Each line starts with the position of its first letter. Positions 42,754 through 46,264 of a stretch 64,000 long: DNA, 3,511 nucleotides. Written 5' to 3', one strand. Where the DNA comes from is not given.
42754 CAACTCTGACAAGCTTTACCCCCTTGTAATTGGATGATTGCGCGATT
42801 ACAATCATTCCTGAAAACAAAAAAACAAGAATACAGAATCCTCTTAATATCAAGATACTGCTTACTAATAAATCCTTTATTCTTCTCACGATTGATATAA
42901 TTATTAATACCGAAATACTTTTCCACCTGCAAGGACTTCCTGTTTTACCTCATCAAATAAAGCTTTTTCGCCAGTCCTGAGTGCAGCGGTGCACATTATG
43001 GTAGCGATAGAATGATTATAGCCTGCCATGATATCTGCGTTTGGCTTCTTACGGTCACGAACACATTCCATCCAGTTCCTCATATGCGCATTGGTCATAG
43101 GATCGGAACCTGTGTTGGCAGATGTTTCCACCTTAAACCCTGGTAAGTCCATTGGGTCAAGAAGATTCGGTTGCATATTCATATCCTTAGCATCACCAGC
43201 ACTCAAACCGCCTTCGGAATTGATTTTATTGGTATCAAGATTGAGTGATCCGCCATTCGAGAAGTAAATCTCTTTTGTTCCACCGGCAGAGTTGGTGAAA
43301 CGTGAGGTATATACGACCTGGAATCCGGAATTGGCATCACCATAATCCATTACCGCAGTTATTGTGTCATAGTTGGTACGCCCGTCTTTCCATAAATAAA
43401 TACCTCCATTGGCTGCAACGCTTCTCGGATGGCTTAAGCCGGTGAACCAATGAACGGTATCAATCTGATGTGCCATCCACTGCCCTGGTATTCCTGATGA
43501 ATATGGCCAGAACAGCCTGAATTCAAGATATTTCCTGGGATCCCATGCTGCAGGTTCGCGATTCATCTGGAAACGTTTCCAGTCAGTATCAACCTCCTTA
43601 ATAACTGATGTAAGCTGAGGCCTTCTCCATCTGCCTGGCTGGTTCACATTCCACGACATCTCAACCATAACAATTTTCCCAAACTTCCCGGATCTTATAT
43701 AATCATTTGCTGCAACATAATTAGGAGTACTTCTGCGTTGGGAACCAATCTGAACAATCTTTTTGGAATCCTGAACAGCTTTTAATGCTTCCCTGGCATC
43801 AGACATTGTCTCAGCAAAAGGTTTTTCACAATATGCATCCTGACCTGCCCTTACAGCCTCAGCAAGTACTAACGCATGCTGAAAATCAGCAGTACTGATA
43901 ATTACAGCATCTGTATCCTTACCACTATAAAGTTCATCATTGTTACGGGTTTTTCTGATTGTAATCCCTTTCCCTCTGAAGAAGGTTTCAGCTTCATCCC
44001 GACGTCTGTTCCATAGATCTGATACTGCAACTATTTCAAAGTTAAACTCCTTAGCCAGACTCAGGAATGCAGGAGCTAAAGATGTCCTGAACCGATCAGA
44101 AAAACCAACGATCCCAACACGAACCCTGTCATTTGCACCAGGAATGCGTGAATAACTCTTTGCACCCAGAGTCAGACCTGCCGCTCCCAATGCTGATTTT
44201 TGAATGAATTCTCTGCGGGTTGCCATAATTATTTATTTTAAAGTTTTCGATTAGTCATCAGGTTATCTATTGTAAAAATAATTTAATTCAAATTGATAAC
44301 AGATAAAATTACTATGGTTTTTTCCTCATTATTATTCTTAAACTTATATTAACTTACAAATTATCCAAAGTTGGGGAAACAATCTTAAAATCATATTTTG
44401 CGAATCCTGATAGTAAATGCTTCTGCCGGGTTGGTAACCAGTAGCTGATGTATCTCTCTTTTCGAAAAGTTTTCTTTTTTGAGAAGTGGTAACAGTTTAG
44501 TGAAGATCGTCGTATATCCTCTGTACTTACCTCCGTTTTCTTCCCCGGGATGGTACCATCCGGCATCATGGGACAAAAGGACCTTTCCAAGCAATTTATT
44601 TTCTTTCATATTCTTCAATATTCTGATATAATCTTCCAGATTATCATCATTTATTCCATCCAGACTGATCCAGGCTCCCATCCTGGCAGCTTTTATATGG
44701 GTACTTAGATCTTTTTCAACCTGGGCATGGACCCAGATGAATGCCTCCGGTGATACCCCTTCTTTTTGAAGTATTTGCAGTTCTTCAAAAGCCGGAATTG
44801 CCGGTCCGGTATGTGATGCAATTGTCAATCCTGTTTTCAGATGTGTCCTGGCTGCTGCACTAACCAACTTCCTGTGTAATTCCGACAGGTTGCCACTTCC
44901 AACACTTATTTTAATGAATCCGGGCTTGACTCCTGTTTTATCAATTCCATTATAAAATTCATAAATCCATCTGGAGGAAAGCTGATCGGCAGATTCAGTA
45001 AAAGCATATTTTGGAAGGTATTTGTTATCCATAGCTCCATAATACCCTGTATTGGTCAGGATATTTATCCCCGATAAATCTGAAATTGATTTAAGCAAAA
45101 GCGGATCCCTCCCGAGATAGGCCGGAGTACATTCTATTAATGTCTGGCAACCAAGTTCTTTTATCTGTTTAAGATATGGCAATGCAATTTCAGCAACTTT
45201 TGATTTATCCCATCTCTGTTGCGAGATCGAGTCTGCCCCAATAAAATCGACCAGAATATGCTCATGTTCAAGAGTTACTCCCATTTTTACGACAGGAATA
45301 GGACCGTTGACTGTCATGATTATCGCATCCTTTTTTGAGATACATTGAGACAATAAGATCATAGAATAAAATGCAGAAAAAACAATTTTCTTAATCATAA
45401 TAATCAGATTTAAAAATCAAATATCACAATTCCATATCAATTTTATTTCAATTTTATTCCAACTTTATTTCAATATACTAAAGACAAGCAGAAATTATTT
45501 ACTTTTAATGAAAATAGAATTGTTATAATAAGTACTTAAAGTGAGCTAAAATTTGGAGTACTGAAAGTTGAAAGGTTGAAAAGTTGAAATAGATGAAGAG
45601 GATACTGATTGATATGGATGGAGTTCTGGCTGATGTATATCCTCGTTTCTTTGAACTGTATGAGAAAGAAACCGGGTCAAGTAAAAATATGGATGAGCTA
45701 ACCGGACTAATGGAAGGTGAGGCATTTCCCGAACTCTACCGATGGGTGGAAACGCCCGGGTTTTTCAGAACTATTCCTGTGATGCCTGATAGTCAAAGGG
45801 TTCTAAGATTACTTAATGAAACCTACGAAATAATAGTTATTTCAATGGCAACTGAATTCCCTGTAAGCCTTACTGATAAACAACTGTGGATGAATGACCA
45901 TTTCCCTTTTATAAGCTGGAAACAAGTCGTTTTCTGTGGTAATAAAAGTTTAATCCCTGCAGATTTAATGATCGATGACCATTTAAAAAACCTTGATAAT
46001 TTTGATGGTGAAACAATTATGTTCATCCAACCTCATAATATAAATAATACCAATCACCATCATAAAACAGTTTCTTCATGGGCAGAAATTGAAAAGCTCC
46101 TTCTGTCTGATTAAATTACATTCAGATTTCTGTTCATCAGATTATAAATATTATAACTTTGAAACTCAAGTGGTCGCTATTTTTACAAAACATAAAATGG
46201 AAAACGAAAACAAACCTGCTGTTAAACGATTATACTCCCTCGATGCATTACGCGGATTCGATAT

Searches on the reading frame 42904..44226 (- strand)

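Call 7: search_protein_families(library=pfam, proteins=[window:42904-44226:-])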
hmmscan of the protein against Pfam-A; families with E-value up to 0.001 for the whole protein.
window:42904-44226:- (440 aa): 4 families
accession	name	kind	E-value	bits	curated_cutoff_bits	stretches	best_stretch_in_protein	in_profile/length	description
PF01408.29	GFO_IDH_MocA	-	4.3e-13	50.4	24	1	35-161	1-119/120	Oxidoreductase family, NAD-binding Rossmann fold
PF22725.1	GFO_IDH_MocA_C3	-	3.1e-09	37.3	27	1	232-325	31-121/124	GFO/IDH/MocA C-terminal domain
PF02894.22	GFO_IDH_MocA_C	-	3.6e-06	27.4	22.9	0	235-420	31-214/218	Oxidoreductase family, C-terminal alpha/beta domain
PF19051.5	GFO_IDH_MocA_C2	-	8.5e-05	22.6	23.3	0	376-432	179-235/254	Oxidoreductase family, C-terminal alpha/beta domain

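Call 8: search_protein_families(library=ncbifam, proteins=[window:42904-44226:-])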
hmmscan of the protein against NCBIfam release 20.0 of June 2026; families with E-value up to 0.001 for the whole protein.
window:42904-44226:- (440 aa): 9 families
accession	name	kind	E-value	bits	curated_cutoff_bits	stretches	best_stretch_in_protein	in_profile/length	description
NF058561.1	BT_2158_fam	equivalog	7.3e-21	74.3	750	1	3-276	1-269/487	glycoside 3-dehydrogenase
TIGR04380.1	myo_inos_iolG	equivalog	7.4e-21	74.4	355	1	60-190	23-150/330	inositol 2-dehydrogenase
NF052679.1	InsChiInosDhIolG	equivalog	1.4e-14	53.9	540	1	64-191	29-154/343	bifunctional inositol 2-dehydrogenase/D-chiro-inositol 1-dehydrogenase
NF040723.1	UDP-GlcNAcDh_Arch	equivalog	1.4e-12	47.8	450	1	51-189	16-145/302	UDP-N-acetylglucosamine 3-dehydrogenase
NF052479.1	LevoglcsnDh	equivalog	1.6e-11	43.5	650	1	97-188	66-157/386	levoglucosan dehydrogenase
NF008607.0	PRK11579.1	subfamily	3.4e-11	42.7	330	1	32-201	2-164/346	oxidoreductase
NF007574.0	PRK10206.1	equivalog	6.8e-10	38.5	352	1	88-198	49-159/345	oxidoreductase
NF058563.1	BT_2159_fam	equivalog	3.2e-07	29.7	650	1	35-190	1-148/350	disaccharide 3-dehydrogenase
NF041392.1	XylDh_Gfo6_Halo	equivalog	1.3e-06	27.4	350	1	88-189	63-167/350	D-xylose 1-dehydrogenase Gfo6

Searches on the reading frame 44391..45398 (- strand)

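Call 11: search_protein_families(library=pfam, proteins=[window:44391-45398:-])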
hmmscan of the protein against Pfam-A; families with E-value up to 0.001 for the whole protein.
window:44391-45398:- (335 aa): 1 family
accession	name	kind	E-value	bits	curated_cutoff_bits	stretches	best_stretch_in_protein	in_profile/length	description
PF02126.24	PTE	-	3.6e-49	168.2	22.4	1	38-328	5-297/298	Phosphotriesterase family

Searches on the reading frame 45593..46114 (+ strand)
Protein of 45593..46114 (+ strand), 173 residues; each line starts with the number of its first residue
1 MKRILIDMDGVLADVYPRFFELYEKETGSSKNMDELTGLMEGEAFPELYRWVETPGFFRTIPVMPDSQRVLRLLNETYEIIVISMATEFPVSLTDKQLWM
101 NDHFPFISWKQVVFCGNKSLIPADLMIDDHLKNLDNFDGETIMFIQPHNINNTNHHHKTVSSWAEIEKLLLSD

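Call 32: search_protein_families(library=pfam, proteins=[window:45593-46114:+], max_evalue=0.00001)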
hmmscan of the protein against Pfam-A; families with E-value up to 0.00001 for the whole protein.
window:45593-46114:+ (173 aa): 1 family
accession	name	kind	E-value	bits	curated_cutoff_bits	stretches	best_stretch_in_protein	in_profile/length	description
PF06941.18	NT5C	-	2.4e-37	129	24.8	1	4-171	4-175/180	5' nucleotidase, deoxy (Pyrimidine), cytosolic type C protein (NT5C)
